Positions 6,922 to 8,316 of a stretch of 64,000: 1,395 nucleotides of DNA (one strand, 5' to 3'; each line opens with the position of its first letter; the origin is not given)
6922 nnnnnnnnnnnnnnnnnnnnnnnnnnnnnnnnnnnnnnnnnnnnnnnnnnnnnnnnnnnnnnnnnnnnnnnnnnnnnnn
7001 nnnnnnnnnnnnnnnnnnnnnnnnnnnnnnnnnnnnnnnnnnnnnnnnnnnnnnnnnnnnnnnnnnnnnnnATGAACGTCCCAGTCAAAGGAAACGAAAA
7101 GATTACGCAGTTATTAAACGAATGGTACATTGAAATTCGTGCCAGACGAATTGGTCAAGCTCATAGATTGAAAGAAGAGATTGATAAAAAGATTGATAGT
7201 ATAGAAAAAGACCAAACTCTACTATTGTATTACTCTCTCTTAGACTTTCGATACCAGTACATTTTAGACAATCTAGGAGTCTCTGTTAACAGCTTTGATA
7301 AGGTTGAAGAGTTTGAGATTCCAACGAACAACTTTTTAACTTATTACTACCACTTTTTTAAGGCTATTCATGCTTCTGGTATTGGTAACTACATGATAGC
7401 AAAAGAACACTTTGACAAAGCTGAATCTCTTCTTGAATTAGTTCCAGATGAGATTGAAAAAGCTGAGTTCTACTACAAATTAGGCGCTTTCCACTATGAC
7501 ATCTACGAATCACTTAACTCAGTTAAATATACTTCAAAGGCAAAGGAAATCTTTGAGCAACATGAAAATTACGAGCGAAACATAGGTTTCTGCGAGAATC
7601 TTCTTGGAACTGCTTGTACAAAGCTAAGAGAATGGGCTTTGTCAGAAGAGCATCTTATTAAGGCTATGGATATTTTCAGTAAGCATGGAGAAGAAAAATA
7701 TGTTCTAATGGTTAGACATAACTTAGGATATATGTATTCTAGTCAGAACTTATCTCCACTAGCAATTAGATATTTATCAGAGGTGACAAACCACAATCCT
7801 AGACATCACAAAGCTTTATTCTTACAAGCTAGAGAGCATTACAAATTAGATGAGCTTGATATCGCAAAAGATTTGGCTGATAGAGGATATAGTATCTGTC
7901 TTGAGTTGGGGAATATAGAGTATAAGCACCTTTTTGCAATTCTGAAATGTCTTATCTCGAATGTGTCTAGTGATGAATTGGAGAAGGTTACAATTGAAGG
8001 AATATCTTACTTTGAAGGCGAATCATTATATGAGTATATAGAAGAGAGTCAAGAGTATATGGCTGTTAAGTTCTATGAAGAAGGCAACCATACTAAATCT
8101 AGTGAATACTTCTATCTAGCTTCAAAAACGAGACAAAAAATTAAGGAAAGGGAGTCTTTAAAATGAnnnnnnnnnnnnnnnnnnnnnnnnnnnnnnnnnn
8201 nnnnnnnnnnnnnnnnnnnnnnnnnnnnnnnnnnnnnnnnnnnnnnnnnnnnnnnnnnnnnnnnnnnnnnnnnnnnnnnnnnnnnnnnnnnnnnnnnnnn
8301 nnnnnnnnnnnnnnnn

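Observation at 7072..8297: Phage-encoded Rap-Phr quorum-sensing cassette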

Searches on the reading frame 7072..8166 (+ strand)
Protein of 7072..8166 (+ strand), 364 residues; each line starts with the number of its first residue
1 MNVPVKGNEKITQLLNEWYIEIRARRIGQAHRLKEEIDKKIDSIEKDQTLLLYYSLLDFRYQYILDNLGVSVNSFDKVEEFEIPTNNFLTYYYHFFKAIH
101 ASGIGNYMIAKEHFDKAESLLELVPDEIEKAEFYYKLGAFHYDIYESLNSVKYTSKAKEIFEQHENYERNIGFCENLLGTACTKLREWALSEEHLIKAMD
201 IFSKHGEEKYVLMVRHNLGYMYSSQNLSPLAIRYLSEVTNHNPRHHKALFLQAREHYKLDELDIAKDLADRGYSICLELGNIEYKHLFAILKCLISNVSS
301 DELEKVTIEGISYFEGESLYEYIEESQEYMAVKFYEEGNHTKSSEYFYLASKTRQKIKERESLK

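Call 3: search_protein_families(library=pfam, proteins=[window:7072-8166:+], max_evalue=1)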
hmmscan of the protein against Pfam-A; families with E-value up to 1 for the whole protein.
window:7072-8166:+ (364 aa): 8 families
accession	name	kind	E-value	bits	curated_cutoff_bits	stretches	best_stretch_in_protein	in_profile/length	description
PF18801.6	RapH_N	-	1.8e-23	82.7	27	1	7-66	3-62/62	response regulator aspartate phosphatase H, N terminal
PF13424.12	TPR_12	-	3.6e-09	37.1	30.1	1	176-239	7-72/77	Tetratricopeptide repeat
PF00515.34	TPR_1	-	0.0027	17.9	27.8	0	216-244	5-33/34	Tetratricopeptide repeat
PF07719.23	TPR_2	-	0.0041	17.6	27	0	247-273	2-28/34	Tetratricopeptide repeat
PF20476.3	DUF6718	-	0.03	15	27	1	264-330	5-68/74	Family of unknown function (DUF6718)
PF12895.13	ANAPC3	-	0.056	14.2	27.2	0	218-265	29-75/82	Anaphase-promoting complex, cyclosome, subunit 3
PF14559.12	TPR_19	-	0.2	12.5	25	0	108-131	35-59/68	Tetratricopeptide repeat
PF13374.12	TPR_10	-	0.28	11.7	27.5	0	211-226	1-16/42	Tetratricopeptide repeat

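Call 4: search_protein_families(library=phrogs, proteins=[window:7072-8166:+], max_evalue=0.01)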
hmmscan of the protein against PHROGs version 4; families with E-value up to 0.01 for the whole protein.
window:7072-8166:+ (364 aa): 1 family
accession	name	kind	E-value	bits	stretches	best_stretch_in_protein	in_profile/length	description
phrog_5208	-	unknown function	2.6e-94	317.3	1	5-363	4-371/372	-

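Call 5: search_protein_families(library=ncbifam, proteins=[window:7072-8166:+], max_evalue=1)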
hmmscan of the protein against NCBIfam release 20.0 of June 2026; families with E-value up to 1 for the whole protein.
window:7072-8166:+ (364 aa): 1 family
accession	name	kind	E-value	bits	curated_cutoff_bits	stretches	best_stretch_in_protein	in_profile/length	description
NF002725.1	PRK02603.1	equivalog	0.55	10.2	143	1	92-204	36-145/173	photosystem I assembly protein Ycf3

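Call 7: search_solved_structures(query=window:7072-8166:+, max_evalue=0.01, show_alignments=2)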
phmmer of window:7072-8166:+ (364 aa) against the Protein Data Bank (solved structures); distinct sequences matched with E-value up to 0.01: 9.
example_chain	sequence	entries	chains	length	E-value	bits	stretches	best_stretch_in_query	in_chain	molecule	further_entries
4i9e_A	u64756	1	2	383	9.2e-35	123.7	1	8-359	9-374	Response regulator aspartate phosphatase F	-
3ulq_A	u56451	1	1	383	9.3e-35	123.7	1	8-359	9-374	Response regulator aspartate phosphatase F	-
4i9c_A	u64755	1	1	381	9.3e-35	123.7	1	8-359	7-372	Response regulator aspartate phosphatase F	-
4i1a_A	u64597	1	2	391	1.1e-28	103.8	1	10-361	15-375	Response regulator aspartate phosphatase I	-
4gyo_A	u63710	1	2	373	9.7e-28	100.6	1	8-351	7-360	Response regulator aspartate phosphatase J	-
8rte_A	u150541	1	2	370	1.8e-26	96.4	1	8-259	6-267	Rap105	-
3q15_A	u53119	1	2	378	7.9e-23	84.5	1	11-355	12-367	Response regulator aspartate phosphatase H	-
8rst_A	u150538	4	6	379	4.4e-20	75.4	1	9-357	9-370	Rap3T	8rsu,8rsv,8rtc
6t3h_A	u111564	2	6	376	6.9e-19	71.5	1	11-357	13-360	Response regulator aspartate phosphatase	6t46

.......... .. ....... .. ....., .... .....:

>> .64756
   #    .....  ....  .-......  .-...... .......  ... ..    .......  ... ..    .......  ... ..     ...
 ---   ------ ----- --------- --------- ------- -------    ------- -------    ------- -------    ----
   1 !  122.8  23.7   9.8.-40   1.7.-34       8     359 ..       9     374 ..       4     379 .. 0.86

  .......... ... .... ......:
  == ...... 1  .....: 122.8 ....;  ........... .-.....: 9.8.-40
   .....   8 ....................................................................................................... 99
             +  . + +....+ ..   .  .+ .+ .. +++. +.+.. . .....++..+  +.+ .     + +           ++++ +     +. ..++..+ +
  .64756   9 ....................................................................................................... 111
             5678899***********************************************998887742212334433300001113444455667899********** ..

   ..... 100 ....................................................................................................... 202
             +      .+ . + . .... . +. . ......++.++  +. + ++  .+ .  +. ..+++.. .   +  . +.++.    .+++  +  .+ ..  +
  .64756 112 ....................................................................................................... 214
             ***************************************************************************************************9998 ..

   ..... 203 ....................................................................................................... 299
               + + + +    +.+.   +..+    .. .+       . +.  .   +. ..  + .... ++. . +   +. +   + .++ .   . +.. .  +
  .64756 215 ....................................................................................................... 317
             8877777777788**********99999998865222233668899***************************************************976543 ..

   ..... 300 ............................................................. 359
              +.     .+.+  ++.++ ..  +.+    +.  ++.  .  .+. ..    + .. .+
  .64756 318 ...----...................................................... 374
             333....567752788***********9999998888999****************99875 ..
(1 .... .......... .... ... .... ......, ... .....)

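Call 9: search_dna_similar(query=window:7072-8166:+, collection=phages, mode=protein, max_rows=40)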
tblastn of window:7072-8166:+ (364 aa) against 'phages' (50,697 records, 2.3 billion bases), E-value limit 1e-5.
Records with a match: 33; places in all: 33; records where one place covers at least 80% of the query: 18.
Best place of each record, by identity: <60% 33.
By first word of the organism name: Bacillus 33.
By host as written in the record: Bacillus subtilis BEST7003 12; Bacillus subtilis 6; Bacillus subtilis subsp. subtilis str. 168 4; Bacillus subtilis Delta6 3; - 3; Bacillus subtilis BGSC 1L32 2; Bacillus subtilis str. 168 1; Rosselomorea vietnamensis FJAT-46955 1; and 1 more.
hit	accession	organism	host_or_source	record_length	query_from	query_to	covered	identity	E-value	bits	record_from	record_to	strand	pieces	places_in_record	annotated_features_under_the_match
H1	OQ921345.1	Bacillus phage SPbetaL5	Bacillus subtilis BEST7003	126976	7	363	98%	24.3%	3e-22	104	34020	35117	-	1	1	hypothetical protein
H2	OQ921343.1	Bacillus phage SPbetaL3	Bacillus subtilis BEST7003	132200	7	363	98%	24.3%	1e-21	102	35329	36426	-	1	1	hypothetical protein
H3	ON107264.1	Bacillus phage BUCT083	Bacillus subtilis subsp. subtilis str. ...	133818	7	363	98%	24.3%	1e-21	102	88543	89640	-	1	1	response regulator aspartate phosphatase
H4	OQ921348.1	Bacillus phage SPbetaL8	Bacillus subtilis BEST7003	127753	7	363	98%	24.0%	4e-21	100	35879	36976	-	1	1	hypothetical protein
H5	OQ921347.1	Bacillus phage SPbetaL7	Bacillus subtilis BEST7003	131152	7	363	98%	24.0%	5e-21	100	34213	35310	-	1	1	hypothetical protein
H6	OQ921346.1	Bacillus phage SPbetaL6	Bacillus subtilis BEST7003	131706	7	363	98%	24.0%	5e-21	100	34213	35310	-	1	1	hypothetical protein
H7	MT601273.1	Bacillus phage vB_BsuS-Goe12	Bacillus subtilis Delta6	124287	7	363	98%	23.5%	3e-20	98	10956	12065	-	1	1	rapA: response regulator aspartate phosphatase A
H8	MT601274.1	Bacillus phage vB_BsuS-Goe13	Bacillus subtilis Delta6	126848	7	363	98%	23.5%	3e-20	98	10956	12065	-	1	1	rapA: response regulator aspartate phosphatase A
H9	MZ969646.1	Bacillus phage BUCT082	Bacillus subtilis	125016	7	363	98%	23.5%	7e-20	97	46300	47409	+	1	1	response regulator aspartate phosphatase A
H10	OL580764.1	Bacillus phage vB_BsuS-Goe14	Bacillus subtilis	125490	7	363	98%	23.5%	7e-20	97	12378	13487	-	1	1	rapA: response regulator aspartate phosphatase A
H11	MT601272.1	Bacillus phage vB_BsuS-Goe11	Bacillus subtilis Delta6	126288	7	363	98%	23.5%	7e-20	97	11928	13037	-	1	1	rapA: response regulator aspartate phosphatase A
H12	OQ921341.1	Bacillus phage SPbetaL1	Bacillus subtilis BEST7003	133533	7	363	98%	23.5%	7e-20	97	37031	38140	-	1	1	hypothetical protein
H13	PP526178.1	Bacillus phage phi3T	Bacillus subtilis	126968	7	363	98%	23.3%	3e-19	95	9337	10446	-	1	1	record has no annotation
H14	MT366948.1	Bacillus phage Hyb3phi3Ts-SPbeta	Bacillus subtilis subsp. subtilis str. ...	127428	7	363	98%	23.3%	3e-19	95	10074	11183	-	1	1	hypothetical protein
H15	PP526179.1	Bacillus phage phi3T-SPBeta hybrid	Bacillus subtilis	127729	7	363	98%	23.3%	3e-19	95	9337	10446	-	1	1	record has no annotation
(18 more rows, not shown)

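Call 11: find_homologous_proteins(query=window:7072-8166:+, max_evalue=0.00001)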
Query window:7072-8166:+ (364 aa): 371 proteins with E <= 0.00001 among 2253 candidates; the best 120 are listed.
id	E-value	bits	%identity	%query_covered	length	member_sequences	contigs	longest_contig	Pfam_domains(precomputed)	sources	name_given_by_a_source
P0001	3.4e-214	729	90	100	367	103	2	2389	PF18801.7,PF13424.13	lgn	-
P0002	3.4e-214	729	90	100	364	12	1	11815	PF18801.7,PF13424.13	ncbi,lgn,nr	ncbi:tetratricopeptide repeat protein [Bacillus cereus]|nr:tetratricopeptide repeat protein [Bacillu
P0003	1.8e-205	700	87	100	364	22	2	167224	PF18801.7,PF00515.35,PF13424.13,PF07719.24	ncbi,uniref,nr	ncbi:response regulator aspartate phosphatase F [Bacillus sp. RC251]|uniref:Rap family tetratricopep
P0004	3.1e-201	686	84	100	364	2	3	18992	PF18801.7,PF13424.13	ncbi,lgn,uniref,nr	ncbi:Rap family tetratricopeptide repeat protein [Bacillus mycoides]|uniref:Tetratricopeptide repeat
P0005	4.2e-174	597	73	100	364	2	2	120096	PF18801.7,PF13424.13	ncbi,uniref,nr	ncbi:tetratricopeptide repeat protein [Bacillus gaemokensis]|uniref:Histidine kinase n=1 Tax=Bacillu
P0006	2.1e-170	585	71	100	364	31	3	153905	PF18801.7,PF13424.13,PF07719.24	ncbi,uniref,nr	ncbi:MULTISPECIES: Rap family tetratricopeptide repeat protein [Bacillus cereus group]|uniref:Tetrat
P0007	1.6e-167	575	70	100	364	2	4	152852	PF18801.7,PF00515.35,PF13424.13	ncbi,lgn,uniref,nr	ncbi:Rap family tetratricopeptide repeat protein [Bacillus cereus]|uniref:Uncharacterized protein n=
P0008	1.4e-160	552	69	100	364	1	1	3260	PF18801.7,PF13424.13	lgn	-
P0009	2.6e-157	542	67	100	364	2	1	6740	PF18801.7,PF13424.13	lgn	-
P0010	1.2e-153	530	66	100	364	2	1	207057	PF18801.7,PF00515.35,PF13424.13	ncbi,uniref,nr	ncbi:hypothetical protein COM24_07565 [Bacillus toyonensis]|uniref:Rap family tetratricopeptide repe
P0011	4.5e-150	518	64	100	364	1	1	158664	PF18801.7,PF13424.13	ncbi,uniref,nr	ncbi:Rap family tetratricopeptide repeat protein [Bacillus pseudomycoides]|uniref:Rap family tetratr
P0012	1.6e-148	513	64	100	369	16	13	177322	PF18801.7,PF13424.13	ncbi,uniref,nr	ncbi:response regulator aspartate phosphatase [Bacillus pseudomycoides]|uniref:response regulator as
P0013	2.4e-144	499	61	100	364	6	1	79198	PF18801.7,PF13424.13,PF07719.24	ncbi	ncbi:response regulator aspartate phosphatase [Bacillus pseudomycoides]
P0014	4.9e-144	498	62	100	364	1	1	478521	PF18801.7,PF00515.35,PF13424.13,PF07719.24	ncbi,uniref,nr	ncbi:hypothetical protein SAMN04487919_101462 [Bacillus sp. ok061]|uniref:Rap family tetratricopepti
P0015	2.3e-143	496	62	100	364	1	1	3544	PF18801.7,PF00515.35,PF13424.13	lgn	-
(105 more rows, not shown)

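Call 14: find_encoding_contigs(protein=window:7072-8166:+, flank=10000, max_places=6)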
Protein window:7072-8166:+ (364 aa): no gene with exactly this product is on record in the collection.

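Call 17: find_encoding_contigs(protein=P0003, flank=10000, max_places=4)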
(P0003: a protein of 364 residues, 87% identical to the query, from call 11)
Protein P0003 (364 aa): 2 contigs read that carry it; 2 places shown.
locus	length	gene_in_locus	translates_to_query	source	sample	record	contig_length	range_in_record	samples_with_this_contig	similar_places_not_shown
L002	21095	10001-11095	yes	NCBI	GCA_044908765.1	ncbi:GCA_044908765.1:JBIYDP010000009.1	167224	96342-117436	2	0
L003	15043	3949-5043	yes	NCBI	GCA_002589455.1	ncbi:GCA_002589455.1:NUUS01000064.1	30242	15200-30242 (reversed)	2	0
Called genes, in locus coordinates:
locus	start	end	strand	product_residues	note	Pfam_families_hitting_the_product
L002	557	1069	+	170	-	PF20313:DUF6609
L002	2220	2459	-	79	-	-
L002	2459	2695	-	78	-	PF10779:XhlA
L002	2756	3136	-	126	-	-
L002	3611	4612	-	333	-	PF01183:Glyco_hydro_25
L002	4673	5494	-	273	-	PF01551:Peptidase_M23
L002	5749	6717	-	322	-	PF13702:Lysozyme_like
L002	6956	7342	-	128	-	-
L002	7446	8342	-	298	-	PF07261:DnaB_2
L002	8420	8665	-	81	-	PF01381:HTH_3 (weak)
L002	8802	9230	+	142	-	PF12844:HTH_19, PF13560:HTH_31 (weak), PF01381:HTH_3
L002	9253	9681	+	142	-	PF06114:Peptidase_M78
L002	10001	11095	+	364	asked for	PF18801:RapH_N, PF00515:TPR_1 (faint), PF07719:TPR_2 (faint), PF13424:TPR_12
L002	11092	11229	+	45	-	-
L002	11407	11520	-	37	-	PF13276:HTH_21 (weak)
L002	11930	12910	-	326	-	-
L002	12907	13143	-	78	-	PF00395:SLH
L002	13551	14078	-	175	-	PF07366:SnoaL, PF12680:SnoaL_2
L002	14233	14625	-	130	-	PF12680:SnoaL_2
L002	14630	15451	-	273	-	-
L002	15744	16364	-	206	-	PF01323:DSBA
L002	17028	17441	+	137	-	-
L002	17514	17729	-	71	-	PF00269:SASP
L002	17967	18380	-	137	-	PF01934:HepT-like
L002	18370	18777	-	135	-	PF01909:NTP_transf_2, PF18765:Polbeta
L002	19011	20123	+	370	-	-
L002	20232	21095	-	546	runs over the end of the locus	PF00082:Peptidase_S8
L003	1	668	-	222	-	PF13702:Lysozyme_like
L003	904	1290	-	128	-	-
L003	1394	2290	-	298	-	PF07261:DnaB_2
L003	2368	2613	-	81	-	PF01381:HTH_3 (weak)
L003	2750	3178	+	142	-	PF12844:HTH_19, PF13560:HTH_31 (weak), PF01381:HTH_3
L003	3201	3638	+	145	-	PF06114:Peptidase_M78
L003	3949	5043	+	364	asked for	PF18801:RapH_N, PF00515:TPR_1 (faint), PF07719:TPR_2 (faint), PF13424:TPR_12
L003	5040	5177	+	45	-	-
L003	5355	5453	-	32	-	PF13276:HTH_21 (weak)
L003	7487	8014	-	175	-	PF07366:SnoaL, PF12680:SnoaL_2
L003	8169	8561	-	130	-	PF12680:SnoaL_2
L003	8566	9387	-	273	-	-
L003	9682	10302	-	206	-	PF01323:DSBA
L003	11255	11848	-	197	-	PF12389:Peptidase_M73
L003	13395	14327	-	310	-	PF01464:SLT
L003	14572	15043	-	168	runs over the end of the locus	PF13302:Acetyltransf_3, PF13420:Acetyltransf_4 (weak), PF00583:Acetyltransf_1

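Call 18: find_encoding_contigs(protein=P0002, flank=10000, max_places=4)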
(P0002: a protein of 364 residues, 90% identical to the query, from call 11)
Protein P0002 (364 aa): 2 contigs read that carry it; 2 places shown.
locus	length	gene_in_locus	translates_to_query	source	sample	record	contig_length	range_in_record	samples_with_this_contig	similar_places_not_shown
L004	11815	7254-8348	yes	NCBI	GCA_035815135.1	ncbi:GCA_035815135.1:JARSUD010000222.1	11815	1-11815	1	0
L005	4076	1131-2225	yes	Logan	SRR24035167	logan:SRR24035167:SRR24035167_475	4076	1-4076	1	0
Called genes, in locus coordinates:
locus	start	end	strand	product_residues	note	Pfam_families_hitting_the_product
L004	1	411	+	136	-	?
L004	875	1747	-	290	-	PF00892:EamA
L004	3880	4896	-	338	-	-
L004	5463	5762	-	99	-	PF12840:HTH_20, PF01022:HTH_5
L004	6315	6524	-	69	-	-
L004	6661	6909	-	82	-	-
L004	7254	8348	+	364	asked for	PF18801:RapH_N, PF13424:TPR_12 (weak)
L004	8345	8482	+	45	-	-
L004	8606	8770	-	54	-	-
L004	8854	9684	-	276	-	PF02810:SEC-C, PF03692:CxxCxxCC (weak)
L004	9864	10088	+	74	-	-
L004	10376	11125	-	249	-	-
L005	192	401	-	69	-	-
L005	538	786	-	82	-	-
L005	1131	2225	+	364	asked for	PF18801:RapH_N, PF13424:TPR_12 (weak)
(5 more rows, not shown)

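Call 22: find_related_loci(query=A1, collection=genome_contigs, flank=10000)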
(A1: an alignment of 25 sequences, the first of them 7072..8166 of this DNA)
Query A1 (364 aa) in genome_contigs; peptide patterns used: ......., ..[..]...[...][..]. (x = any residue, [..] = any of these).
355 stretches matched a pattern; 151 encode a relative of the query (tblastn E <= 1e-3); the best 80 are kept; 79 distinct loci.
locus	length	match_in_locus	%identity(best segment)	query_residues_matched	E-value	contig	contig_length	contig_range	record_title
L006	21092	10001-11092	73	1-364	1e-177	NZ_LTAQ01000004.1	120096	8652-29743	Bacillus gaemokensis strain KCTC 13318 scaffold12.1, whole genome shotgun sequence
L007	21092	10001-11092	60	1-364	1e-147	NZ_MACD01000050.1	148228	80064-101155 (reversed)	Bacillus pacificus strain EB422 contig51, whole genome shotgun sequence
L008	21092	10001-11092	60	1-364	1e-146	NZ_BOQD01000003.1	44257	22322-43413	Bacillus hominis strain BML-BC059 BML-BC059_contig_3, whole genome shotgun sequence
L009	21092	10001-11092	57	8-364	2e-137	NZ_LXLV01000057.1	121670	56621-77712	Bacillus mycoides strain GOE10 BWGOE10_contig000057, whole genome shotgun sequence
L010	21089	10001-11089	60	1-364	1e-136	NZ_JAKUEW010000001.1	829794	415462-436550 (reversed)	Bacillus cereus group sp. BfR-BA-01430 contig00001, whole genome shotgun sequence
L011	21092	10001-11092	57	8-364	7e-135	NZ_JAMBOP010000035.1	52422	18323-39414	Bacillus cytotoxicus strain FAIRING 10M-2.2 NODE_35, whole genome shotgun sequence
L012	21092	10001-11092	56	8-364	1e-134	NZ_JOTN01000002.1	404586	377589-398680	Bacillus manliponensis strain JCM 15802 contig2, whole genome shotgun sequence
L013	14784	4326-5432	54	3-364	9e-134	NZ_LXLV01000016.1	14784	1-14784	Bacillus mycoides strain GOE10 BWGOE10_contig000016, whole genome shotgun sequence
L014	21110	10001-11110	54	1-364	2e-133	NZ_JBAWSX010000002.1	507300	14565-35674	Bacillus bruguierae strain FJAT-51639 Scaffold2, whole genome shotgun sequence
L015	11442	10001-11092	55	1-364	3e-133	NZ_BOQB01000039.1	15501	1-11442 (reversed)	Bacillus sanguinis strain BML-BC004 BML-BC004_contig_39, whole genome shotgun sequence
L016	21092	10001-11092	55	1-364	3e-133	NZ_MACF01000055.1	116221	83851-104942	Bacillus mobilis strain 0711P9-1 contig148, whole genome shotgun sequence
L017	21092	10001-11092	56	1-364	2e-131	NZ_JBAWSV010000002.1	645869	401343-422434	Bacillus yunxiaonensis strain FJAT-53711 Scaffold2, whole genome shotgun sequence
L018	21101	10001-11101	56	3-362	3e-130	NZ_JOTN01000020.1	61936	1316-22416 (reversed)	Bacillus manliponensis strain JCM 15802 contig20, whole genome shotgun sequence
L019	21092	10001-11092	55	1-364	4e-130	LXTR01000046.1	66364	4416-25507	Flavobacteriaceae bacterium CP2B contig-5000008, whole genome shotgun sequence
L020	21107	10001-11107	55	3-364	9e-130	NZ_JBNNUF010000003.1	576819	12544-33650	Bacillus sp. NPDC094077 NPDC094077_184_F4.ctg-0003, whole genome shotgun sequence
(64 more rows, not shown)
